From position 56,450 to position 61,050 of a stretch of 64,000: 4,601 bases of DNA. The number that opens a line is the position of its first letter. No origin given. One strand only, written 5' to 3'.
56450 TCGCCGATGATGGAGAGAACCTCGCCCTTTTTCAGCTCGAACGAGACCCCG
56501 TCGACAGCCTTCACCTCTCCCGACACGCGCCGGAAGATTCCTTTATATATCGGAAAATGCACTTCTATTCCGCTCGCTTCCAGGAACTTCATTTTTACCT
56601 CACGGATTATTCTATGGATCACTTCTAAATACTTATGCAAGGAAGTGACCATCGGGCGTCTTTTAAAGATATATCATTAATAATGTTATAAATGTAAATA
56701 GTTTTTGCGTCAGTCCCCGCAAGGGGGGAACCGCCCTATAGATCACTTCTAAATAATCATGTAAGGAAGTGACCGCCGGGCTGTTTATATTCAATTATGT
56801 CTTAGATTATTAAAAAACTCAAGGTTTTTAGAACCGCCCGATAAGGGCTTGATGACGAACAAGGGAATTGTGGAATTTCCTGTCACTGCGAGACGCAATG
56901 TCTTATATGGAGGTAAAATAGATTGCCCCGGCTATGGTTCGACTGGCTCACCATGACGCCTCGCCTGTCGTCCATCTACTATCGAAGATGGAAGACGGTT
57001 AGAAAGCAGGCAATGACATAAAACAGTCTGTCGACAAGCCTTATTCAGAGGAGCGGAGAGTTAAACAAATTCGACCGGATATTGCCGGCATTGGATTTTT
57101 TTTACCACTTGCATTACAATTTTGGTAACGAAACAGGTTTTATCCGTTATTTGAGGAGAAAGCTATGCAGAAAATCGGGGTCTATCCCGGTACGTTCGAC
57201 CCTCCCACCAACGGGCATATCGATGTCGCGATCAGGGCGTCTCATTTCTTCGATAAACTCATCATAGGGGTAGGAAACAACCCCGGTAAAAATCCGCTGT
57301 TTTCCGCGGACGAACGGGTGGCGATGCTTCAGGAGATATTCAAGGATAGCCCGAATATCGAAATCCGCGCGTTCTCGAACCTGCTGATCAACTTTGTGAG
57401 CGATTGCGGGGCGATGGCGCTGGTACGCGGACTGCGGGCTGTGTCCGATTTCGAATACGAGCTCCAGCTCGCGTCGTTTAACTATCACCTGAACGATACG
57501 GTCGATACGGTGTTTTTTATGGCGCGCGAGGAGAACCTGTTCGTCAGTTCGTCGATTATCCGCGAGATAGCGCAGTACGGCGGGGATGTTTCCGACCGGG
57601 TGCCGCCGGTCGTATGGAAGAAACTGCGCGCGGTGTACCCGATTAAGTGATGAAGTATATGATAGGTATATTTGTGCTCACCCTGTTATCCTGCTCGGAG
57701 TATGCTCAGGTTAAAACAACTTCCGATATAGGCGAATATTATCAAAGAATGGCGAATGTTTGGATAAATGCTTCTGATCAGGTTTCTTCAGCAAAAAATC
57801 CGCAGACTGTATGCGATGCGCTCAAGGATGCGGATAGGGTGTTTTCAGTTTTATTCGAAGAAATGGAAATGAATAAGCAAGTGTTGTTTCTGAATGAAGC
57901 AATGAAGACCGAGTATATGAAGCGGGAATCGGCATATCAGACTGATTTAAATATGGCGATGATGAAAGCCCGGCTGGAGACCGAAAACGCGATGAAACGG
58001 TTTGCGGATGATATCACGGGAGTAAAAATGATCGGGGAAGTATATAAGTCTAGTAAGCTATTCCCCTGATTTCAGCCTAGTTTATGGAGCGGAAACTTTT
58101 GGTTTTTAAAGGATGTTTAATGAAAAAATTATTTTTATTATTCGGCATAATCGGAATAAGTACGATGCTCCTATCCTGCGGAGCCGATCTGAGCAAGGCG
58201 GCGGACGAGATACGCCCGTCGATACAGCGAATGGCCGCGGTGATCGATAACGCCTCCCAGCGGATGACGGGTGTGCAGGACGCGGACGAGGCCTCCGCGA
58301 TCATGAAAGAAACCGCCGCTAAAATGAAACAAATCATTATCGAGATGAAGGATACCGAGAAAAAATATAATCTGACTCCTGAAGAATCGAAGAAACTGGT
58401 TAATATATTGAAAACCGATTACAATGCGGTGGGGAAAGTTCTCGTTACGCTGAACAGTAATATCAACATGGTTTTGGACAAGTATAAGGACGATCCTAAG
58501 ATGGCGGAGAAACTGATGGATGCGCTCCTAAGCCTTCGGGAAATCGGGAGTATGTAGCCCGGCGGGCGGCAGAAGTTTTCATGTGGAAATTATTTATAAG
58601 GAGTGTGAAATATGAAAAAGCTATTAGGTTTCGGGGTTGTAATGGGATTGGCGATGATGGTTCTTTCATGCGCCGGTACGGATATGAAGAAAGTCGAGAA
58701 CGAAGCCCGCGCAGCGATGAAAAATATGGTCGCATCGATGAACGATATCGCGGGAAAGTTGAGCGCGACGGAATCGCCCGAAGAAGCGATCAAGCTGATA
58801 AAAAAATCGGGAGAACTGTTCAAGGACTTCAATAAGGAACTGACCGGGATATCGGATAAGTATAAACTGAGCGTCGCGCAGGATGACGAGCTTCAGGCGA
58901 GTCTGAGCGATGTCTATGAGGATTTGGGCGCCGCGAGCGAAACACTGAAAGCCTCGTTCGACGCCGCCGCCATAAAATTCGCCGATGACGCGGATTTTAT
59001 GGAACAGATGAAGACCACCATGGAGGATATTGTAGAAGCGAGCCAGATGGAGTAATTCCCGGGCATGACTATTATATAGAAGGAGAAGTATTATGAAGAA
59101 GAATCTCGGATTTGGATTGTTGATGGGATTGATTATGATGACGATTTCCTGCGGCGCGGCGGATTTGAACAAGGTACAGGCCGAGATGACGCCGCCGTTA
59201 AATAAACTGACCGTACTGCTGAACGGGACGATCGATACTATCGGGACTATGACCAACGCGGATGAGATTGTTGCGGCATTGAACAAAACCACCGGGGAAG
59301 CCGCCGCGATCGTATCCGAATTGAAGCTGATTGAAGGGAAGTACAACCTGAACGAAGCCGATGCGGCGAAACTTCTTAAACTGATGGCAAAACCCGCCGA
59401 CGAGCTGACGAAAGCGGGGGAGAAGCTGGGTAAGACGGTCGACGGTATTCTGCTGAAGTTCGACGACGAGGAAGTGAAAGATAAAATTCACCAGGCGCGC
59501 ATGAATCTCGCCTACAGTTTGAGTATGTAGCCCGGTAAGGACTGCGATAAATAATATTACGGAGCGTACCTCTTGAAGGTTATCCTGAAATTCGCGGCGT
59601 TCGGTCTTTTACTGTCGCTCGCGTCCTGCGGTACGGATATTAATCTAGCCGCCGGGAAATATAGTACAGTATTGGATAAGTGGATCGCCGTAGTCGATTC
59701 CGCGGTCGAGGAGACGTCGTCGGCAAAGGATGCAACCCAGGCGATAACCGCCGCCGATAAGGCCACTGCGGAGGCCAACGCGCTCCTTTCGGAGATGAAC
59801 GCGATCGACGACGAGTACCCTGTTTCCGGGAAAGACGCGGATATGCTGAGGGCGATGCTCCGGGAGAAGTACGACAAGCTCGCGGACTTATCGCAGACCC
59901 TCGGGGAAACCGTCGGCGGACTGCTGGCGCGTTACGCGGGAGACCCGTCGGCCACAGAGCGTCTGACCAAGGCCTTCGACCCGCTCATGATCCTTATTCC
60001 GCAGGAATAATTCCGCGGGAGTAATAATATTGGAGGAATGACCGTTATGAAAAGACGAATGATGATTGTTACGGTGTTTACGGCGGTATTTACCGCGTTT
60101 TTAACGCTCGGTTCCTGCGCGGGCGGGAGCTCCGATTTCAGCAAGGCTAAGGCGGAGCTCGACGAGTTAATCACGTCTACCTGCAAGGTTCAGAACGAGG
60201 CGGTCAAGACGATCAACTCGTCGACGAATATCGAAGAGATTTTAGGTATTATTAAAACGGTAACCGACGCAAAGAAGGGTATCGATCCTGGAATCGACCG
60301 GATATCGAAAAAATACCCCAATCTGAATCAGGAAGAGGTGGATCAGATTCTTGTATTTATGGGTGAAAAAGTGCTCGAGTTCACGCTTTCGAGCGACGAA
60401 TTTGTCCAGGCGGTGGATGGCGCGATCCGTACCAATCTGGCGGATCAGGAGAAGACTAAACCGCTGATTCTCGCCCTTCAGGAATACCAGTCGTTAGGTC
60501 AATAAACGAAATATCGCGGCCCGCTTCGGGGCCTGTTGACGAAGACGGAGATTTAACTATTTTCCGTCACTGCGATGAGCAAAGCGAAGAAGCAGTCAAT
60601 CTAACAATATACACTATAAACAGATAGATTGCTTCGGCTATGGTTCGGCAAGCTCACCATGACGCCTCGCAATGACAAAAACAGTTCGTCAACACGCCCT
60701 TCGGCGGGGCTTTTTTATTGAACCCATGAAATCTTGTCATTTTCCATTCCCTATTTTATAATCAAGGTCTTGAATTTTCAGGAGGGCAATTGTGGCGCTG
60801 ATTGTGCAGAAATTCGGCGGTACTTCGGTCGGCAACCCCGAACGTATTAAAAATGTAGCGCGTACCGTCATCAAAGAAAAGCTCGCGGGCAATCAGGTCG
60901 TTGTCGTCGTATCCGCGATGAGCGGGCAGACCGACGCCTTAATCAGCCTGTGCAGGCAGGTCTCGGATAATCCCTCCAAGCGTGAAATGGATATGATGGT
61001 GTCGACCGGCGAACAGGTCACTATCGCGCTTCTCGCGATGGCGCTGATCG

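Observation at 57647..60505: Tandem array of six divergent ~145-aa paralogous lipoproteins with no family I can name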

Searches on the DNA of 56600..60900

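Call 81: search_rna_families(source=window, start=56600, end=60900, threshold=evalue, max_evalue=1)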
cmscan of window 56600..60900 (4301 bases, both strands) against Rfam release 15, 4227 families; matches with E-value up to 1: 2.
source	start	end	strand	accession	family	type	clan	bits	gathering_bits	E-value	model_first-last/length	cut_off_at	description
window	59066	59085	+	RF01381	HIV-1_SL3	Cis-reg;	-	18.8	33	0.53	1-23/23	no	HIV-1 stem-loop 3 Psi packaging signal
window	57955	58010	+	RF01152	sR1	Gene; snRNA; snoRNA; CD-box;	-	17.5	45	0.29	1-57/57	no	Small nucleolar RNA sR1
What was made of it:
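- Tried and rejected: An Rfam scan of the region found nothing above noise (call 81).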

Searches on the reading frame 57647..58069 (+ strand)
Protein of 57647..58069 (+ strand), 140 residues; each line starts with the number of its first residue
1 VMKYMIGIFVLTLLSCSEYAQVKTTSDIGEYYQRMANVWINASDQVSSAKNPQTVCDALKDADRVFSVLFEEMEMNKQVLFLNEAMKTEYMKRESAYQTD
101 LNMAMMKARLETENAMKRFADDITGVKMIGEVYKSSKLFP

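Call 3: search_protein_families(library=pfam, proteins=[window:57647-58069:+], max_evalue=1)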
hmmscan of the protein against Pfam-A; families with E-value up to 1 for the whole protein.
window:57647-58069:+ (140 aa): 2 families
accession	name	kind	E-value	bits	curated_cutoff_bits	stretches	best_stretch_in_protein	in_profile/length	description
PF09702.15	Cas_Csa5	-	0.0034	18.2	23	1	42-123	14-97/101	CRISPR-associated protein (Cas_Csa5)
PF02932.22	Neur_chan_memb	-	0.084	13.6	28.1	1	2-132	59-192/233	Neurotransmitter-gated ion-channel transmembrane region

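Call 4: search_protein_families(library=ncbifam, proteins=[window:57647-58069:+], max_evalue=1)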
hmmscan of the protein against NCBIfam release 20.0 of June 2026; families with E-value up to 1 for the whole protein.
window:57647-58069:+ (140 aa): 1 family
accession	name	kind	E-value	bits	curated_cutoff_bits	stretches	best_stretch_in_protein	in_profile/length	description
TIGR02986.1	restrict_Alw26I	exception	0.014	14.6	443.85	1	36-105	315-383/425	Alw26I/Eco31I/Esp3I family type II restriction endonuclease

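Call 66: predict_structure(alignment_id=A8)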
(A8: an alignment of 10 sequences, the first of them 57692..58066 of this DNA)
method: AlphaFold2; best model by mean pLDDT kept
length: 125 residues; sequences in the alignment: 10
mean_pLDDT: 87.7   pTM: 0.80
mean pLDDT of the five models: 87.7, 87.2, 86.4, 86.2, 86.0
residues with pLDDT >= 90: 80; 70-90: 27; 50-70: 17; < 50: 1
segments of 3 or more residues with pLDDT < 50: none
pLDDT, mean of each block of 10 residues (from residue 1): 56 88 97 98 96 91 74 85 93 96 97 94 65
secondary structure, 60 per line:
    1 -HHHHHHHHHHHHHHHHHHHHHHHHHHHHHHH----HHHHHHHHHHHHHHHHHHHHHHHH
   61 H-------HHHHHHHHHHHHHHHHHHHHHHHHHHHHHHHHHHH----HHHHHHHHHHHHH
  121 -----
elements in order: H2-32 H37-61 H69-103 H108-120
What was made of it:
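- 57650..58069 (+): P1, a very divergent family member (139 aa from the ATG; lipobox LLSC). AF2 model has four helices, pLDDT 87.7 (call 66).
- Checked: P1 is predicted to have the same four-helix layout (call 66), although its MSA consisted of the other family members.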

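Call 68: search_protein_families(library=padloc, proteins=[window:57647-58069:+], max_evalue=0.01)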
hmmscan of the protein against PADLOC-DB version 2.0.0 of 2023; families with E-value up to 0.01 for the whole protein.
window:57647-58069:+ (140 aa): 0 families

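Call 72: fold_search(model_id=the predicted structure, library=pdb)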
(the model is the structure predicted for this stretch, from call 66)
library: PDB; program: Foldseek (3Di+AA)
matches with E <= 10: 501; with E <= 0.001: 0
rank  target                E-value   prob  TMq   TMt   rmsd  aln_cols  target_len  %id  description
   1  5tud_D                2.9e-01  0.47  0.34  0.13  18.7       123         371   10  Structural Insights into the Extracellular Recognition of the Human Serotonin 2B Receptor by an Antibody (released 2017-07-26)
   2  4tx5_A                3.8e-01  0.28  0.30  0.23  20.9       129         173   18  Crystal structure of Smac-DIABLO (in space group P65) (released 2015-07-15)
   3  6bqg                  4.0e-01  0.20  0.26  0.11  18.7       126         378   14  Crystal structure of 5-HT2C in complex with ergotamine (released 2018-02-14)
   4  5aqi_B                4.9e-01  0.91  0.51  0.55   4.2       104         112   12  Fragment-based screening of HSP70 sheds light on the functional role of ATP-binding site residues (released 2016-10-05)
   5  3sxz_B                4.9e-01  0.16  0.23  0.21  14.1       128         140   13  Metal-free FCD domain of TM0439 a putative transcriptional regulator (released 2011-11-16)
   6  7q83_D                5.2e-01  0.84  0.52  0.44   5.9       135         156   11  Crystal structure of S. cerevisiae Sso2 in complex with the pleckstrin homology domain of Sec3 (released 2022-08-31)
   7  2dnx_MODEL_1_A        5.8e-01  0.69  0.45  0.44   5.4       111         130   11  Solution structure of RSGI RUH-063, an N-terminal domain of Syntaxin 12 from human cDNA (released 2006-10-26)
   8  8d9o                  6.1e-01  0.33  0.36  0.25  12.0       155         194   11  De Novo Photosynthetic Reaction Center Protein in Apo-State (released 2022-09-28)
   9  8jj8                  6.1e-01  0.11  0.19  0.09  18.7       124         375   14  Cryo-EM structure of the beta2AR-mBRIL/1b3 Fab/Glue complex with a partial agonist (released 2023-09-06)
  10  7q83_B                6.5e-01  0.75  0.50  0.43   6.6       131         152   11  Crystal structure of S. cerevisiae Sso2 in complex with the pleckstrin homology domain of Sec3 (released 2022-08-31)
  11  4jeh_B                6.5e-01  0.60  0.43  0.28   6.0       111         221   11  Crystal Structure of Munc18a and Syntaxin1 lacking N-peptide complex (released 2013-07-17)
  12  5m4y_C                6.5e-01  0.54  0.42  0.31   7.6       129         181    9  Crystal structure of the Sec3/Sso2 complex at 2.20 angstrom resolution (released 2017-02-08)
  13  2dg8_A                6.5e-01  0.30  0.31  0.24  11.0       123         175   13  Crystal structure of the putative trasncriptional regulator SCO7518 from Streptomyces coelicolor A3(2) (released 2007-03-13)
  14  8d9p                  6.5e-01  0.23  0.30  0.22  11.1       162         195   11  De Novo Photosynthetic Reaction Center Protein Equipped with Heme B and Mn(II) cations (released 2022-09-28)
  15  1vct                  6.8e-01  0.75  0.45  0.32   4.1        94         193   11  Crystal structure of putative potassium channel related protein from Pyrococcus horikoshii (released 2005-03-22)
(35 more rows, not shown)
